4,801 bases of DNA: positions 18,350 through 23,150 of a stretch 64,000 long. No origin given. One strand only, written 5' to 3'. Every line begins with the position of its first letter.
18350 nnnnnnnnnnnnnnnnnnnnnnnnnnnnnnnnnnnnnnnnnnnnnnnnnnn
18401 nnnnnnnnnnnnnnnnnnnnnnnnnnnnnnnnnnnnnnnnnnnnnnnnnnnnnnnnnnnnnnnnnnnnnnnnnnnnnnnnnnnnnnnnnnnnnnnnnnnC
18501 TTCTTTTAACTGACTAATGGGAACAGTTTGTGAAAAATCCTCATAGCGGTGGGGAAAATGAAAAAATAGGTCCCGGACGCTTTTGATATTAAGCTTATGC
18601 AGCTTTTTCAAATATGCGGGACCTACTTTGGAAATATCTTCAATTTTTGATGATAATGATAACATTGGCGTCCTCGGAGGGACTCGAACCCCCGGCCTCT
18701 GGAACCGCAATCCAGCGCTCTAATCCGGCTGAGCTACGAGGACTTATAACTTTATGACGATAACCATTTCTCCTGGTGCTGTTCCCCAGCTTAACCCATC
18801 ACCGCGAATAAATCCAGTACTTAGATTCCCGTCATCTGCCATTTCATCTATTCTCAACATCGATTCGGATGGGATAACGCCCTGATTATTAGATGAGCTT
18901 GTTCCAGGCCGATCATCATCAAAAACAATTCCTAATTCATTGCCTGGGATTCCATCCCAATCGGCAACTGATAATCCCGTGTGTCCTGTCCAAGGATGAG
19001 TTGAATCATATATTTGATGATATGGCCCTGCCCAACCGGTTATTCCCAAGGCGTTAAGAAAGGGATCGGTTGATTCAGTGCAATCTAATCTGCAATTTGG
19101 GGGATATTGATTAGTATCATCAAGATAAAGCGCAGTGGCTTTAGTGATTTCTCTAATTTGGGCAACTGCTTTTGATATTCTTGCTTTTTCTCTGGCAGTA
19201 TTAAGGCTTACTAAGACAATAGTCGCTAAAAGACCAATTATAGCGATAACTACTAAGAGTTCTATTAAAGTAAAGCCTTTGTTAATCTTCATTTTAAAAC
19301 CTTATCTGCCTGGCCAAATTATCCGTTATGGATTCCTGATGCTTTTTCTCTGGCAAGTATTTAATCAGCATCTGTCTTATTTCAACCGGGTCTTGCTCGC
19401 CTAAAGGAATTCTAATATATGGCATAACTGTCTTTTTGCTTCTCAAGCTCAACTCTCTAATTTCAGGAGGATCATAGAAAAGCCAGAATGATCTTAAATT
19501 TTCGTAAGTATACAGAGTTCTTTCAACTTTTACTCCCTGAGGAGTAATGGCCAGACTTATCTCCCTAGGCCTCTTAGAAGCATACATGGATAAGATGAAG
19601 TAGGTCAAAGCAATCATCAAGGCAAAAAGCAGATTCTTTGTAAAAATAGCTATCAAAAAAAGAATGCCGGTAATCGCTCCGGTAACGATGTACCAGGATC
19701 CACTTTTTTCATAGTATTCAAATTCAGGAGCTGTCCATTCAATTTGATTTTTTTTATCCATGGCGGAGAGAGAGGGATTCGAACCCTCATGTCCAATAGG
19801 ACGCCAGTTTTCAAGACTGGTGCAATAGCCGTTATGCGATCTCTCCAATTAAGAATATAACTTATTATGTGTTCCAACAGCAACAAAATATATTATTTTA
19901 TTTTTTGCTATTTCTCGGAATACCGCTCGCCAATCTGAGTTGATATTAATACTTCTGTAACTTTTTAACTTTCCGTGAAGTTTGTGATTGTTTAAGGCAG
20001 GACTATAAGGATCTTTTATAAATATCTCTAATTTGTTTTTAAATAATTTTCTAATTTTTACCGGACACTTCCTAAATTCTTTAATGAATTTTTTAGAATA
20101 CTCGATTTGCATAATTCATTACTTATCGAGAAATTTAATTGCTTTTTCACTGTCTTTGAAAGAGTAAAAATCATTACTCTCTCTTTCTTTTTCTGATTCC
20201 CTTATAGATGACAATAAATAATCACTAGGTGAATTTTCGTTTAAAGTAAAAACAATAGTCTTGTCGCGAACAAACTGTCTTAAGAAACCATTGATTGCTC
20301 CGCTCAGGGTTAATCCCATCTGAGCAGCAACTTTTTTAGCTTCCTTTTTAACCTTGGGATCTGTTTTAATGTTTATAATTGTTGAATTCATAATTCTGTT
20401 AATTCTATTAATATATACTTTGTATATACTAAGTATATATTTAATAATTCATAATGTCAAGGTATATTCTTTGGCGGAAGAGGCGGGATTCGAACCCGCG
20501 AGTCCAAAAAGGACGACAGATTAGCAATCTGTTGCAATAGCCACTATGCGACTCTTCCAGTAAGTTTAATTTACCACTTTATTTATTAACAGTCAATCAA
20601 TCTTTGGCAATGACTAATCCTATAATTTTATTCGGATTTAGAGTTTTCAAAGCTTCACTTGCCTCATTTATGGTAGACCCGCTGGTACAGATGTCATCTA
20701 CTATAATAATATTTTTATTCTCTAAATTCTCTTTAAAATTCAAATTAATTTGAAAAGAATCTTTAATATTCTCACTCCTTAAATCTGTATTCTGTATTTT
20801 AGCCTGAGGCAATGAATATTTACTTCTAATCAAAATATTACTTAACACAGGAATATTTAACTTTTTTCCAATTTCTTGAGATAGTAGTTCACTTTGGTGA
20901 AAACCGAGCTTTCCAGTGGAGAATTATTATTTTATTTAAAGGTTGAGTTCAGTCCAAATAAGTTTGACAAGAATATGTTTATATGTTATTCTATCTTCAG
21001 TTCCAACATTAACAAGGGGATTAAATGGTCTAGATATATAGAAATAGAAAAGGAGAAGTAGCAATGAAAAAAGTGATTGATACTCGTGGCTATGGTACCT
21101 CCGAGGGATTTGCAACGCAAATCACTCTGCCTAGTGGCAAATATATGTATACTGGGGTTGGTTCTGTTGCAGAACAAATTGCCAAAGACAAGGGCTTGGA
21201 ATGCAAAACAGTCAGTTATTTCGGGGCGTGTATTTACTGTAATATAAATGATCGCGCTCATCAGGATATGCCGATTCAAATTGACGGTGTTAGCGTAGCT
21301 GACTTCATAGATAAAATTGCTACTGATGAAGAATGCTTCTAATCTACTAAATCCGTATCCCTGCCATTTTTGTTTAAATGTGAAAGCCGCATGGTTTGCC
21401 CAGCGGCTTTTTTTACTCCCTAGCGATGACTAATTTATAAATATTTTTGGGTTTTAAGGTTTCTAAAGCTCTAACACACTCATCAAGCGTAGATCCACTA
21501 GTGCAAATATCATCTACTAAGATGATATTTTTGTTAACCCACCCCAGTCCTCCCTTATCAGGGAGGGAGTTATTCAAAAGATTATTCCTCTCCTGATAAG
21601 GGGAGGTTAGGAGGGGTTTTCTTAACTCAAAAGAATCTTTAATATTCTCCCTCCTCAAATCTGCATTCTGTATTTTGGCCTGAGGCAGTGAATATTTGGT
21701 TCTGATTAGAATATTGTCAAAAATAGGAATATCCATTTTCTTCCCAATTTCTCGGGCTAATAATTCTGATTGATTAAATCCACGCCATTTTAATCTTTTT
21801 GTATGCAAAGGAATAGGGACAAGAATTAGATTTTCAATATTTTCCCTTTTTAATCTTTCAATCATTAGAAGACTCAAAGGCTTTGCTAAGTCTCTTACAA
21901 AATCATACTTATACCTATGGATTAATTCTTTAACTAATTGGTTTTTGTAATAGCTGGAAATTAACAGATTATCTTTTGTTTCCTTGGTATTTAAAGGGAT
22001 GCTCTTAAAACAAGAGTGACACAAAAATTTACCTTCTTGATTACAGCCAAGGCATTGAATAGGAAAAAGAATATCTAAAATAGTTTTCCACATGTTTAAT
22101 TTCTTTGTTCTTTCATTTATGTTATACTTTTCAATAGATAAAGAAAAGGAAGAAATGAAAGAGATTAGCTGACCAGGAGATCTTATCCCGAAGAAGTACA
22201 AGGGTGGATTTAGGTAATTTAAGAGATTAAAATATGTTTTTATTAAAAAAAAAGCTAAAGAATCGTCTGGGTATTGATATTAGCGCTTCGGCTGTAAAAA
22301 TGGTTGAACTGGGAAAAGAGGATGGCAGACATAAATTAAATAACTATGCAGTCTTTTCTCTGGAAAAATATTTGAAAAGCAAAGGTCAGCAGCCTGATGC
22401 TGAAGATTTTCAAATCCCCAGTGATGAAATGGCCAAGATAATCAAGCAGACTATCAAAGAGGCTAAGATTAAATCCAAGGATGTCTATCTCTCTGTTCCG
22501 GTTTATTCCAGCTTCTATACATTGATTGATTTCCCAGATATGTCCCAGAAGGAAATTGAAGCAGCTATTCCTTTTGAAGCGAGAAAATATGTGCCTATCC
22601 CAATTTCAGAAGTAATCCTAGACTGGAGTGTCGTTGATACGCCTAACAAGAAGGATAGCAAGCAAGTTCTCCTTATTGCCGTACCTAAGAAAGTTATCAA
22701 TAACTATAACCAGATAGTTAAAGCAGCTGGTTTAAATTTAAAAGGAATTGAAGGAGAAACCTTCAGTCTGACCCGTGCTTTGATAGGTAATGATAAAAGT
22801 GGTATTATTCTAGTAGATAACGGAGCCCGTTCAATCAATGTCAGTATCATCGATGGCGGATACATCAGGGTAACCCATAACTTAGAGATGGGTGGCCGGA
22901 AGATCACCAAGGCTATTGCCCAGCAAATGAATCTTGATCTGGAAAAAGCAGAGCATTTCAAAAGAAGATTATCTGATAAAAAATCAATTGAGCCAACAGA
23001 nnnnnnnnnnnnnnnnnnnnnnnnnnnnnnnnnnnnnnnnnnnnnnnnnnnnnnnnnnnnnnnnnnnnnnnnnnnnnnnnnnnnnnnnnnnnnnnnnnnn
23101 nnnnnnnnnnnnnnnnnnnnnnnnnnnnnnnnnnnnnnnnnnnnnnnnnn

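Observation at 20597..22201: comF 3' region partially duplicated, with a GC-rich small gene at the junction and an in-frame palindromic mini-insertion in the intact copy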

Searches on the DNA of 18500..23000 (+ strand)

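Call 30: search_rna_families(source=window, start=18500, end=23000, threshold=evalue, max_evalue=1)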
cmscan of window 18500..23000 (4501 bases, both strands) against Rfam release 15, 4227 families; matches with E-value up to 1: 8.
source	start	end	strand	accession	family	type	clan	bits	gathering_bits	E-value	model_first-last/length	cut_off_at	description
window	18669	18743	-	RF00005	tRNA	Gene; tRNA;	CL00001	64.8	29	5.9e-13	1-71/71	no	tRNA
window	20475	20558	-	RF00005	tRNA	Gene; tRNA;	CL00001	58.2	29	3.8e-11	1-71/71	no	tRNA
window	19764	19846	-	RF00005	tRNA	Gene; tRNA;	CL00001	58.1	29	4.1e-11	1-71/71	no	tRNA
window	20475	20524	+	RF04351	Plastid-psbl-rps4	Cis-reg;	-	37.9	68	1.4e-05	1-53/53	no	Plastid-psbl-rps4 3UTR RNA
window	19764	19799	+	RF04351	Plastid-psbl-rps4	Cis-reg;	-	32.2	68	0.00052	1-53/53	no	Plastid-psbl-rps4 3UTR RNA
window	21537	21617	-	RF01897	mir-188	Gene; miRNA;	-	32.2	72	0.001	1-84/84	no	mir-188 microRNA precursor family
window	19730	19861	-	RF02223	sX4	Gene; sRNA;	-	24.9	70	0.026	1-167/167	no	Proteobacterial sRNA sX4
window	21546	21609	+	RF03609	mir-5470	Gene; miRNA;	-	23.5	98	0.19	1-81/81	no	mir-5470 microRNA precursor family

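Call 43: search_rna_families(sources=[L009, L005, L007], threshold=gathering)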
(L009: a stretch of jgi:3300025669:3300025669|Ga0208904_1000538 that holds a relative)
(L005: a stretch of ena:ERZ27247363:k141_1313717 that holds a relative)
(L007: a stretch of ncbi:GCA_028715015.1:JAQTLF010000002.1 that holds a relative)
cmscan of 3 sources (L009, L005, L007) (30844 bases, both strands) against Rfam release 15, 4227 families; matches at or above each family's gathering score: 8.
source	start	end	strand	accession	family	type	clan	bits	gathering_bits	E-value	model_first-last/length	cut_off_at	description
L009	5581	5827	+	RF00230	T-box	Cis-reg; leader;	-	99.5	93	4.8e-21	1-219/219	no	T-box leader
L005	4485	4558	+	RF00005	tRNA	Gene; tRNA;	CL00001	71.6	29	5.5e-14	1-71/71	no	tRNA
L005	4153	4226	+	RF00005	tRNA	Gene; tRNA;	CL00001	71.4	29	6.4e-14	1-71/71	no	tRNA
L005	4574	4645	+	RF00005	tRNA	Gene; tRNA;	CL00001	66.4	29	1.4e-12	1-71/71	no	tRNA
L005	4698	4771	+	RF00005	tRNA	Gene; tRNA;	CL00001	64.4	29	5.2e-12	1-71/71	no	tRNA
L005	4798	4869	+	RF00005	tRNA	Gene; tRNA;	CL00001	63.8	29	7.8e-12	1-71/71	no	tRNA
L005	4063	4148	+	RF00005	tRNA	Gene; tRNA;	CL00001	56.3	29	8.6e-10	1-71/71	no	tRNA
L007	8998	9084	-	RF00005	tRNA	Gene; tRNA;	CL00001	55.6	29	1.4e-09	1-71/71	no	tRNA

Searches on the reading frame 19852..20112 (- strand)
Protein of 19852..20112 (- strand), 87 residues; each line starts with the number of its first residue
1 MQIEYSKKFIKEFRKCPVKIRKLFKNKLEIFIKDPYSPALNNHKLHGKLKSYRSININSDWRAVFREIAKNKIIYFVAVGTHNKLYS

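Call 13: search_protein_families(library=pfam, proteins=[window:19852-20112:-], max_evalue=0.1)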
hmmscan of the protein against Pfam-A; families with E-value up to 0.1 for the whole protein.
window:19852-20112:- (87 aa): 5 families
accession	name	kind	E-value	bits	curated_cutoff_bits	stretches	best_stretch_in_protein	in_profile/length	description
PF15738.11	YafQ_toxin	-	1.9e-09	38.1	30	1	2-86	2-87/88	Bacterial toxin of type II toxin-antitoxin system, YafQ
PF05016.21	ParE_toxin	-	9e-07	29.8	23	1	3-86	1-89/89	ParE toxin of type II toxin-antitoxin system, parDE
PF05015.19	HigB-like_toxin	-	0.00024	21.9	27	1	14-67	19-78/91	RelE-like toxin of type II toxin-antitoxin system HigB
PF24732.2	ParE_like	-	0.00053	20.4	24.4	1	38-82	21-62/67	ParE-like toxin domain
PF11663.14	Toxin_YhaV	-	0.019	15.4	35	1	22-82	40-101/138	Toxin with endonuclease activity, of toxin-antitoxin system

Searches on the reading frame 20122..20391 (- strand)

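Call 13: search_protein_families(library=pfam, proteins=[window:20122-20391:-], max_evalue=0.1)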
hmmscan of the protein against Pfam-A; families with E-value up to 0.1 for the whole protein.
window:20122-20391:- (90 aa): 2 families
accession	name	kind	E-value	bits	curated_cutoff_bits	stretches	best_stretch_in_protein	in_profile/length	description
PF04221.18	RelB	-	8.3e-13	48.5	22.4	1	5-79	3-70/82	RelB antitoxin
PF19891.5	DUF6364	-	0.0063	17.4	27.3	1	5-65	4-51/70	Family of unknown function (DUF6364)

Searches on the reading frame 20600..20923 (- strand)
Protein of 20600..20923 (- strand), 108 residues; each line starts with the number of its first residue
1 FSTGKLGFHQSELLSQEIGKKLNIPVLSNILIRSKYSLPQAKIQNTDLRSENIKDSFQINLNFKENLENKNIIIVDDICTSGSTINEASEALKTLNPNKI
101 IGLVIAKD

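Call 13: search_protein_families(library=pfam, proteins=[window:20600-20923:-], max_evalue=0.1)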
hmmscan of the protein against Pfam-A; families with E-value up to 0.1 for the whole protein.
window:20600-20923:- (108 aa): 5 families
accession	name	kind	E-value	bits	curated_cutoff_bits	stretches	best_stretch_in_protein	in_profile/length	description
PF00156.33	Pribosyltran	-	3.8e-10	39.7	26.3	1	31-105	59-123/158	Phosphoribosyl transferase domain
PF24390.1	PRTase-CE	-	5.1e-05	23.7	27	1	51-96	87-132/253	PRTase-CE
PF14681.12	UPRTase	-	0.0054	16.7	27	1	39-101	89-154/206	Uracil phosphoribosyltransferase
PF15609.12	PRTase_2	-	0.0066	16.5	28.8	1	67-102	116-152/188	Phosphoribosyl transferase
PF15610.12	PRTase_3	-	0.018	14.8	28.7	1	35-105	105-173/264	PRTase ComF-like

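Call 14: search_protein_families(library=ncbifam, proteins=[window:20600-20923:-], max_evalue=0.1)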
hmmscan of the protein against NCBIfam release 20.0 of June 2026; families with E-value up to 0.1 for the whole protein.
window:20600-20923:- (108 aa): 32 families (the best 25 are shown)
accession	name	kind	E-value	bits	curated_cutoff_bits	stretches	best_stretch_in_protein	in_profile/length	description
TIGR00201.1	comF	subfamily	2.2e-15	57.1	233.55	1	6-106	96-189/190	ComF family protein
NF008616.0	PRK11595.1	equivalog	2.5e-13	50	304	1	5-92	128-210/227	DNA utilization protein GntX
NF002620.0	PRK02277.1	subfamily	3.5e-07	30.1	115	1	54-105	127-177/201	orotate phosphoribosyltransferase-like protein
TIGR01203.1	HGPRTase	equivalog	1.4e-06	28.1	150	1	52-100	68-116/167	hypoxanthine phosphoribosyltransferase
TIGR01251.1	ribP_PPkin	subfamily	3.1e-06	26.3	113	1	62-102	203-243/309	ribose-phosphate diphosphokinase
NF003549.0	PRK05205.1-5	equivalog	2.1e-05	24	138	1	47-105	76-135/182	bifunctional pyr operon transcriptional regulator/uracil phosphoribosyltransferase PyrR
NF005299.0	PRK06827.1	subfamily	3.2e-05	22.8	327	1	65-101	261-297/383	phosphoribosylpyrophosphate synthetase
NF002095.0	PRK00934.1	equivalog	3.9e-05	22.9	296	1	53-101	201-237/287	ribose-phosphate diphosphokinase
TIGR01090.1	apt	equivalog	4.6e-05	23.6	185.85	1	14-98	60-138/169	adenine phosphoribosyltransferase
TIGR00336.1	pyrE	equivalog_domain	8.2e-05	22.4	106.8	1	54-94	93-133/173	orotate phosphoribosyltransferase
NF006605.0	PRK09162.1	equivalog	0.00012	21.6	181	1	28-106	57-135/183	hypoxanthine-guanine phosphoribosyltransferase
NF002320.0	PRK01259.1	subfamily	0.00027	20.4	297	1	66-101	211-246/316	ribose-phosphate diphosphokinase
NF045507.1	transregGfcR_Halo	equivalog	0.00032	20.2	300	1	40-105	127-189/215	transcriptional regulator GfcR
NF002636.0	PRK02304.1-5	equivalog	0.00042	19.8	125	1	15-97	69-145/176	adenine phosphoribosyltransferase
NF005592.0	PRK07322.1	subfamily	0.0006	19.2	143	1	57-95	108-146/180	adenine phosphoribosyltransferase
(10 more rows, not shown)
